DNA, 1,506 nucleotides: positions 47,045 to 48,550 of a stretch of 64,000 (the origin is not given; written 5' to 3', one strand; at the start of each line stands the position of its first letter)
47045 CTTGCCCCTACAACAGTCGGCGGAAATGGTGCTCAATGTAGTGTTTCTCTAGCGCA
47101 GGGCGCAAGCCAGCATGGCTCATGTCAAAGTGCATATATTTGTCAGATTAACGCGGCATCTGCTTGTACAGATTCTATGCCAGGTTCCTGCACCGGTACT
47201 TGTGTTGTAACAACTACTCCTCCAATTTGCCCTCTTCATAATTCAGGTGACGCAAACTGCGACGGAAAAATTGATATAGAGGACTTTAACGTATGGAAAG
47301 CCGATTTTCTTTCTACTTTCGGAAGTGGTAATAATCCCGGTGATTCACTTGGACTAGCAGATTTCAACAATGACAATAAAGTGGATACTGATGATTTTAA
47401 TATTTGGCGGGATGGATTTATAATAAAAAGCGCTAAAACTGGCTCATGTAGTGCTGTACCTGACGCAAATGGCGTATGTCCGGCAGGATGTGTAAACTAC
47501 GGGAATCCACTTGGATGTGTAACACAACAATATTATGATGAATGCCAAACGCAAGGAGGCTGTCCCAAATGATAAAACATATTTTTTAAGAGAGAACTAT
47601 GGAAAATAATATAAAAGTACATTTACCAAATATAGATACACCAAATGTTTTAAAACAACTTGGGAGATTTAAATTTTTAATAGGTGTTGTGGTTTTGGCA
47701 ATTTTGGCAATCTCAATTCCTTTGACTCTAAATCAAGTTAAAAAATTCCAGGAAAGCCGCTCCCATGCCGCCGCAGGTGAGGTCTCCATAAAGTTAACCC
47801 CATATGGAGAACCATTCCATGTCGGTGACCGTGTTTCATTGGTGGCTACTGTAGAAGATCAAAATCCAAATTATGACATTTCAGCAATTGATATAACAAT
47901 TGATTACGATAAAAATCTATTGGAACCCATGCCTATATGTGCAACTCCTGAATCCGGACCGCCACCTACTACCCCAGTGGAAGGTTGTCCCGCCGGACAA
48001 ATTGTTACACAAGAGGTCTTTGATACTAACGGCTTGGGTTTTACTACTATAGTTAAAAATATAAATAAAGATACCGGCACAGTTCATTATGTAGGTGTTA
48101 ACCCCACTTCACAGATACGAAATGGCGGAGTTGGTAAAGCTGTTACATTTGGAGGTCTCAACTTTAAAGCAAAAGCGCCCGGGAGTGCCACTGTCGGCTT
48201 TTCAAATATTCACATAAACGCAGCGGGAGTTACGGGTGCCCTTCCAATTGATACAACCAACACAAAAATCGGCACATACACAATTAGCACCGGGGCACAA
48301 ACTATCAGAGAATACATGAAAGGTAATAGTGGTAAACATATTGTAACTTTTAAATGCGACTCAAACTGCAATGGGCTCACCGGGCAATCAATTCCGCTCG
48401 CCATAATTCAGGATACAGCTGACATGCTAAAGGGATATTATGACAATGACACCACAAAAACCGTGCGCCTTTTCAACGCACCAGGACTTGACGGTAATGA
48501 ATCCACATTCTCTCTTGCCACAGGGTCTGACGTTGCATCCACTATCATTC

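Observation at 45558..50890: Cohesin–dockerin-type surface assembly module in a CPR-like genome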

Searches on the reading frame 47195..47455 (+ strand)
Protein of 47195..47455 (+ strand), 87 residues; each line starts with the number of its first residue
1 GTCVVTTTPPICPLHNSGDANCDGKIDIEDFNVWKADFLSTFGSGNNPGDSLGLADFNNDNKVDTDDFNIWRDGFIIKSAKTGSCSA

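Call 50: search_solved_structures(query=A3, max_evalue=1, show_alignments=2)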
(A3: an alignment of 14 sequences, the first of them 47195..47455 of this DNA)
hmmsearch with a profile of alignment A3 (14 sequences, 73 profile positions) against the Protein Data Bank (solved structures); distinct sequences matched with E-value up to 1: 62 (the best 60 are shown).
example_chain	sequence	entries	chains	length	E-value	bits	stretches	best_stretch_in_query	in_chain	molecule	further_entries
3ul4_B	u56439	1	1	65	5e-05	26.2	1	14-58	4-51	Cellulosome enzyme, dockerin type I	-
4fl4_A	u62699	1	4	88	0.00012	24.9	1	5-59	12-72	Glycoside hydrolase family 9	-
2y3n_B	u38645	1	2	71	0.00029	23.7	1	13-58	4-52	CELLULOSOMAL FAMILY-48 PROCESSIVE GLYCOSIDE HYDROLASE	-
5nrk_B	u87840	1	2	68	0.00053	22.9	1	16-68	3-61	DocCel5: Type I dockerin repeat domain from A. cellulolyticus family 5 endoglucanase WP_01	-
5nrm_B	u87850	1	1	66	0.00065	22.6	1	16-68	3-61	DocCel5: Type I dockerin repeat domain from A. cellulolyticus family 5 endoglucanase WP_01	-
5lxv_B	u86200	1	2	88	0.0007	22.5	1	9-43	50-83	Carbohydrate-binding protein WP_009985128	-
1nya_A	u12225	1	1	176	0.00086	22.2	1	15-54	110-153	Calerythrin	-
1daq_A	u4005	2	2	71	0.0011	21.9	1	12-64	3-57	ENDOGLUCANASE SS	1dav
2mte_A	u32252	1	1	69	0.0011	21.9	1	12-64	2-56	Cellulose 1,4-beta-cellobiosidase (reducing end) CelS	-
4n5x_A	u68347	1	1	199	0.0018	21.2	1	14-55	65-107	Calcium-binding mitochondrial carrier protein SCaMC-1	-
4zcu_A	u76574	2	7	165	0.0053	19.7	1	14-55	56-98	Calcium-binding mitochondrial carrier protein SCaMC-1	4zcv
2vn6_B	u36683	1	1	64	0.0058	19.6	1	16-67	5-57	ENDOGLUCANASE A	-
5m2o_B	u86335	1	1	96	0.0077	19.2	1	7-58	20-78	Group I Dockerin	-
5ve9_A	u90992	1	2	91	0.0085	19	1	22-44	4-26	Microtubule-actin cross-linking factor 1, isoforms 1/2/3/5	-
5m2s_B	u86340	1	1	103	0.0096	18.8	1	8-28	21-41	Doc8: Type I dockerin repeat domain from family 9 glycoside hydrolase WP_009982745[Ruminoc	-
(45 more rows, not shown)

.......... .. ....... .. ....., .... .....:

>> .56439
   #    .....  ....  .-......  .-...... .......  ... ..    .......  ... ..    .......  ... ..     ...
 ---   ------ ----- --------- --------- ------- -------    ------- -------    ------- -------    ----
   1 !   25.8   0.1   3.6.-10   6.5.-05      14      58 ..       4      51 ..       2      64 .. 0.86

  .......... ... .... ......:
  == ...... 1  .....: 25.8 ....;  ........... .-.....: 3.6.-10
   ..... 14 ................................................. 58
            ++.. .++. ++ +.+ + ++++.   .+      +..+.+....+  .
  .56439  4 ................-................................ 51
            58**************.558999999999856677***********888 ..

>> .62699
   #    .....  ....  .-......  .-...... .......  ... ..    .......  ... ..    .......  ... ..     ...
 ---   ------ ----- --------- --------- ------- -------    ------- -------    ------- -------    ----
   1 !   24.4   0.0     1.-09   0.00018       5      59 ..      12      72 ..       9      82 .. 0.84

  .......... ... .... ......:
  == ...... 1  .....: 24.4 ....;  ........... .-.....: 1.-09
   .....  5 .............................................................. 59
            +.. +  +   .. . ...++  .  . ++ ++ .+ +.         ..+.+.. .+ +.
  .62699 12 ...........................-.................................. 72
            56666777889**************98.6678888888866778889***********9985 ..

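Call 51: search_protein_families(library=pfam, alignment_id=A3, max_evalue=1)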
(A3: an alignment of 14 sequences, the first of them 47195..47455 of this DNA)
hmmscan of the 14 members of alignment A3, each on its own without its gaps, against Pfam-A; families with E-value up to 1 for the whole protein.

A. member 1, window:47195-47455:+ (87 aa): 5 families
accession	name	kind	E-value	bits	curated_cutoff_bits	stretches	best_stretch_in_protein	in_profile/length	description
PF00404.24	Dockerin_1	-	9.9e-06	26.1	22.9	1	18-69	2-50/57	Dockerin type I domain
PF00036.39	EF-hand_1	-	0.0019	18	25.4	1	19-31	10-22/29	EF hand domain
PF13405.12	EF-hand_6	-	0.0095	16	25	0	19-31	10-22/30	EF-hand domain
PF13499.12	EF-hand_7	-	0.028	15.2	30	1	19-69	12-63/67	EF-hand domain pair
PF13202.12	EF-hand_5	-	0.26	11.3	25.9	1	19-32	9-22/25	EF hand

B. families by the number of members that match (of 14 scanned): 15 families
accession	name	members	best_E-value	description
PF00404.24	Dockerin_1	11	2.7e-09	Dockerin type I domain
PF00036.39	EF-hand_1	7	0.0009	EF hand domain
PF13405.12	EF-hand_6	6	0.001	EF-hand domain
PF13499.12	EF-hand_7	6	0.0045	EF-hand domain pair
PF13202.12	EF-hand_5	4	0.005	EF hand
PF13517.12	FG-GAP_3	2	0.0028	FG-GAP-like repeat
PF13833.12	EF-hand_8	2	0.0085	EF-hand domain pair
PF01839.29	FG-GAP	2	0.028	FG-GAP repeat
PF20141.4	Island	2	0.098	Brassinosteroid receptor island domain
PF17669.6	DUF5529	2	0.24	Family of unknown function (DUF5529)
PF10353.14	DUF2430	1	0.064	Protein of unknown function (DUF2430)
PF18404.7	Glyco_transf_24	1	0.097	Glucosyltransferase 24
PF09912.14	DUF2141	1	0.18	Uncharacterized protein conserved in bacteria (DUF2141)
PF16249.12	DUF4906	1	0.23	Domain of unknown function (DUF4906)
PF12763.14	EH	1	0.81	EH domain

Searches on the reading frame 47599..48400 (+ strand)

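Call 30: search_protein_families(library=pfam, proteins=[window:47599-48400:+], max_evalue=1)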
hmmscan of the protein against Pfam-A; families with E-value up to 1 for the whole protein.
window:47599-48400:+ (267 aa): 1 family
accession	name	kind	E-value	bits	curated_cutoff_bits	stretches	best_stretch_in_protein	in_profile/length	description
PF00963.24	Cohesin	-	0.00083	20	24.1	1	74-196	11-106/139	Cohesin domain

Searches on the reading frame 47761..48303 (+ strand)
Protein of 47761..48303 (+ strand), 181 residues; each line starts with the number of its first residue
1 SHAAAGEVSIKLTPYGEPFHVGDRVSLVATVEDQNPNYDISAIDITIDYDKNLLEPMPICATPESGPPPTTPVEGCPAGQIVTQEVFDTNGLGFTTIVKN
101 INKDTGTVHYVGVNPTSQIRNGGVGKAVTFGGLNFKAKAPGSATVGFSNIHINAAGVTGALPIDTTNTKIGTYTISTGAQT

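Call 54: search_solved_structures(query=A4, max_evalue=1, show_alignments=1)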
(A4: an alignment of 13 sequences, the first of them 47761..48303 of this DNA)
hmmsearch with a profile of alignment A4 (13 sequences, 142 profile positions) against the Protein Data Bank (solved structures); distinct sequences matched with E-value up to 1: 25.
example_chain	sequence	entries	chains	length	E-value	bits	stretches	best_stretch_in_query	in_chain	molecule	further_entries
3l8q_A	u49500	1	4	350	1.5e-05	28.4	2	4-138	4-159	Cellulosomal scaffoldin adaptor protein B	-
2jh2_A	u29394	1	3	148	2e-05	28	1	13-89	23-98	O-GLCNACASE NAGJ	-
5g5d_A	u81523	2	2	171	2.2e-05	27.8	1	5-138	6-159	CELLULOSOME ANCHORING PROTEIN COHESIN REGION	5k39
2o4e_A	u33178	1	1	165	2.7e-05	27.5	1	13-89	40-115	O-GlcNAcase nagJ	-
2ozn_A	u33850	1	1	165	3.1e-05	27.3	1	13-89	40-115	O-GlcNAcase nagJ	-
5m2o_A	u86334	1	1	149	0.00011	25.5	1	7-64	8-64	Putative cellulosomal scaffoldin protein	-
5aoz_A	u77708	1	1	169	0.00015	25.1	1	7-64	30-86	PUTATIVE CELLULOSOMAL SCAFFOLDIN PROTEIN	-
2w1n_A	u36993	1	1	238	0.00018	24.9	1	13-85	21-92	O-GLCNACASE NAGJ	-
5nrk_A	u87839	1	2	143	0.00025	24.4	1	6-111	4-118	Endoglucanase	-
5nrm_A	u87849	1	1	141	0.00035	23.9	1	7-111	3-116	Endoglucanase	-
1g1k_A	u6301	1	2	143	0.00038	23.8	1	7-112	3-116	SCAFFOLDING PROTEIN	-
6kgc_A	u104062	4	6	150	0.00048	23.5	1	6-85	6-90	Probably cellulosomal scaffolding protein, secreted cellulose-binding and cohesin domain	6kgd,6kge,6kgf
2vn5_A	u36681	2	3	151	0.00052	23.3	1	7-112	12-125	SCAFFOLDING PROTEIN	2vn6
6kg8_A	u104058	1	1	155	0.00077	22.8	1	6-85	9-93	Probably cellulosomal scaffolding protein, secreted cellulose-binding and cohesin domain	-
4ums_A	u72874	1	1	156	0.0018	21.6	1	16-103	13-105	CELLULOSOMAL ANCHORING SCAFFOLDIN B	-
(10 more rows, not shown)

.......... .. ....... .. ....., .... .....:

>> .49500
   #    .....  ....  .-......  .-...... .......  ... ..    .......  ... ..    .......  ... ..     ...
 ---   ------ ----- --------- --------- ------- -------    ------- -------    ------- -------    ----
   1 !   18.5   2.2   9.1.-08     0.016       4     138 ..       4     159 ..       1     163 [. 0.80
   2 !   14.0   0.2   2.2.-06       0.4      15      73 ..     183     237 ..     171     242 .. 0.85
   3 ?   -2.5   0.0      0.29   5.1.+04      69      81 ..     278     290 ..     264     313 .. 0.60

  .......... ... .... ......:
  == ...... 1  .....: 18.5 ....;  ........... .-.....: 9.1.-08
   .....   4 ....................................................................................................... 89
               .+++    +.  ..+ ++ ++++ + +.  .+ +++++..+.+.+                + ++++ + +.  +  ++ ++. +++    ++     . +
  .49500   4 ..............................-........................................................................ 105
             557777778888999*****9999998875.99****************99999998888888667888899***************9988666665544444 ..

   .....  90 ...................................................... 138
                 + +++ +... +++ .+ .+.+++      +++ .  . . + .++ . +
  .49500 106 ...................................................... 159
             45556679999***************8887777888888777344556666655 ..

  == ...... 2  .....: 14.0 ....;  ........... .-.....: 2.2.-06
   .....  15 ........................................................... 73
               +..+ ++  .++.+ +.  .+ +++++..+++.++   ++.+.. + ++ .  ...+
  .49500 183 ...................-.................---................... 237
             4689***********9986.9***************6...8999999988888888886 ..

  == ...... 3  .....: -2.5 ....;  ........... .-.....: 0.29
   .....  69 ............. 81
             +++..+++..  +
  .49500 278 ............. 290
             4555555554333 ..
